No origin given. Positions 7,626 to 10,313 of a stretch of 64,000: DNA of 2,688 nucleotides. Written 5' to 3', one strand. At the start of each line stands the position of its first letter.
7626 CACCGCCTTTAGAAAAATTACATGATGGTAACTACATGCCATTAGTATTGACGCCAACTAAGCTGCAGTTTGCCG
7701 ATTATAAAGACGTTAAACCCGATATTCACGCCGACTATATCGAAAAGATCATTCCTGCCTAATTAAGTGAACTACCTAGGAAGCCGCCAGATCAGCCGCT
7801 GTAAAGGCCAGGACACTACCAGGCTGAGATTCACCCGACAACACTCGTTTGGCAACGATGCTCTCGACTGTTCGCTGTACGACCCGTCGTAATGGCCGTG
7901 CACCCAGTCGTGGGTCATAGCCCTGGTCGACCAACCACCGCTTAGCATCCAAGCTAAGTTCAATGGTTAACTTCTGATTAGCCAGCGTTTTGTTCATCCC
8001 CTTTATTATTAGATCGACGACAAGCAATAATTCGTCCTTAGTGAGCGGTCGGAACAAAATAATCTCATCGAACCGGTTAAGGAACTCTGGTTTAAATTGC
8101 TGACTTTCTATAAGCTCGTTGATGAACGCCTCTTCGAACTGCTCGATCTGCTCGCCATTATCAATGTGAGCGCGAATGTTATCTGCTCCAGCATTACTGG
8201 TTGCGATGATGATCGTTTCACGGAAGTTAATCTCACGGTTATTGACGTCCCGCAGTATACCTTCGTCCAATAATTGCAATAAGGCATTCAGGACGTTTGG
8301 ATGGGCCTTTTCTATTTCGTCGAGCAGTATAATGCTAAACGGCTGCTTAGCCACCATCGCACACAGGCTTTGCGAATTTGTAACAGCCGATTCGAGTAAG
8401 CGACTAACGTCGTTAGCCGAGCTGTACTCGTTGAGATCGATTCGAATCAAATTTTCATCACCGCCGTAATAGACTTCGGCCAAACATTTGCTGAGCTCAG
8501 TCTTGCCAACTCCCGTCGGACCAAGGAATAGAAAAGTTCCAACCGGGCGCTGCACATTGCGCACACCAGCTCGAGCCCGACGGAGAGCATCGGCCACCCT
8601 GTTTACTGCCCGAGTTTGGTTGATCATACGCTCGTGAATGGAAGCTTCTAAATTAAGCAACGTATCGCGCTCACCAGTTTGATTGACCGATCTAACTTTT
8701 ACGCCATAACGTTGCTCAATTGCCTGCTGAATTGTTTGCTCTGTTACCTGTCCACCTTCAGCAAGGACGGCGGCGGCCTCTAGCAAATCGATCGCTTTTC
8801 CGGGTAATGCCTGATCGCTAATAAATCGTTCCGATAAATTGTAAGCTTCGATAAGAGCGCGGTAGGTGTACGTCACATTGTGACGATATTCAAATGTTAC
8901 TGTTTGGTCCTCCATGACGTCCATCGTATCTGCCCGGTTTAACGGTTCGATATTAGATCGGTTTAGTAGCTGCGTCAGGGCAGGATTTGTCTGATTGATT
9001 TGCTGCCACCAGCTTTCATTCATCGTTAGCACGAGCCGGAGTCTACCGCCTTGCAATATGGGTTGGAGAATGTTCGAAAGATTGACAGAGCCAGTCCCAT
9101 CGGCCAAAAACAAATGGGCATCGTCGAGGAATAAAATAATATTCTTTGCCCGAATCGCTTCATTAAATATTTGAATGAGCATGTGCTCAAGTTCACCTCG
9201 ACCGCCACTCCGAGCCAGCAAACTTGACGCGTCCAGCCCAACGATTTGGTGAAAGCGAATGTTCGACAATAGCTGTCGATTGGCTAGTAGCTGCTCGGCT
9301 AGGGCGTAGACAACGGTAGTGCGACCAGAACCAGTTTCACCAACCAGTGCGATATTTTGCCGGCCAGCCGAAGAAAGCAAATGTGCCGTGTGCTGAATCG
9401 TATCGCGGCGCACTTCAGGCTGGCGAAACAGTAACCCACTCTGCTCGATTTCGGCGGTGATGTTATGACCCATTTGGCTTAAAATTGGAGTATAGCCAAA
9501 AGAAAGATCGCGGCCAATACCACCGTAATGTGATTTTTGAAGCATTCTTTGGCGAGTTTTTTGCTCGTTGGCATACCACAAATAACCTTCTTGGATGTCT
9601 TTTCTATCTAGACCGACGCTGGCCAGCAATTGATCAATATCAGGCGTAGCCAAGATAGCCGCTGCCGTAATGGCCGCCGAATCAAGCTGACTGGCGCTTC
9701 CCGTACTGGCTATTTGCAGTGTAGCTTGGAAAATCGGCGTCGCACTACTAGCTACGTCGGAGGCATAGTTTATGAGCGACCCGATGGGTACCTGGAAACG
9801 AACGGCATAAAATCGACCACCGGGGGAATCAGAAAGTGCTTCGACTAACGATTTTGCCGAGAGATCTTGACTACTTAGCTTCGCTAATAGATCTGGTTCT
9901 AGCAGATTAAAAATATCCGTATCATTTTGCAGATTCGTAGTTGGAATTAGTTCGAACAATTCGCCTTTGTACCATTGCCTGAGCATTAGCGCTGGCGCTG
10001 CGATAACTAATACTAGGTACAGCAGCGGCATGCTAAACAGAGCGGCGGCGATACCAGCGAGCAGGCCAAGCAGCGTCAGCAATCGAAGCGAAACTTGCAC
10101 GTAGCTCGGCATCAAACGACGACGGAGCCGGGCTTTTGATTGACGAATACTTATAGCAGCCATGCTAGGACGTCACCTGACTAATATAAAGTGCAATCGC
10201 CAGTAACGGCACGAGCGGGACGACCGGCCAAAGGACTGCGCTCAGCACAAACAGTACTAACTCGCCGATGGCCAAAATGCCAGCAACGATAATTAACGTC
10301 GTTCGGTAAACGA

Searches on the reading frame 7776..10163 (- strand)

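Call 54: search_protein_families(library=pfam, proteins=[window:7776-10163:-], max_evalue=0.001)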
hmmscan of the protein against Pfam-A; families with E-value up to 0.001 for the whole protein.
window:7776-10163:- (795 aa): 23 families
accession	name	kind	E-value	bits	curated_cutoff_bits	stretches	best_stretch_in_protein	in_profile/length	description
PF07724.20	AAA_2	-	3.6e-43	147.9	27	1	539-701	1-166/166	AAA domain (Cdc48 subfamily)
PF10431.15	ClpB_D2-small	-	6e-21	74.7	21.9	1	707-784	1-78/81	C-terminal, D2-small domain, of ClpB protein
PF00004.35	AAA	-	1.4e-18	68.1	21.2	2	545-666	2-117/131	ATPase family associated with various cellular activities (AAA)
PF07728.20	AAA_5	-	3.8e-18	66.3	22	1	544-659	2-124/139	AAA domain (dynein-related subfamily)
PF17871.7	AAA_lid_9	-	4.9e-12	46.1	22.8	1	411-485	3-77/104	AAA lid domain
PF13401.12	AAA_22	-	7.4e-11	42.9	27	2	267-383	4-124/130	AAA domain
PF12775.13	AAA_7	-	7.5e-08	32.6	25.8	0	543-622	35-114/181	P-loop containing dynein motor region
PF13173.12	AAA_14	-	3.4e-07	30.8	27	0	545-635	6-88/129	AAA domain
PF00158.32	Sigma54_activat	-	4.3e-07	30.2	20.2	1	526-659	7-145/168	Sigma-54 interaction domain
PF13191.12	AAA_16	-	7.7e-07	30.2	32.6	0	252-350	5-142/167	AAA ATPase domain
PF20030.5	bpMoxR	-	2.8e-06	27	27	1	544-658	34-146/205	MoxR domain in the MoxR-vWA-beta-propeller ternary systems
PF00005.33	ABC_tran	-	9.5e-06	26.7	25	0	269-292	12-35/137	ABC transporter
PF20720.3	nSTAND3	-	1.1e-05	25.7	27.2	0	269-305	18-46/155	Novel STAND NTPase 3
PF01078.27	Mg_chelatase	-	2.1e-05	24.5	20.3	0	253-296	7-49/207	Magnesium chelatase, subunit ChlI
PF01695.23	IstB_IS21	-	2.6e-05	24.3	24.1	0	248-388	72-201/238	IstB-like ATP binding protein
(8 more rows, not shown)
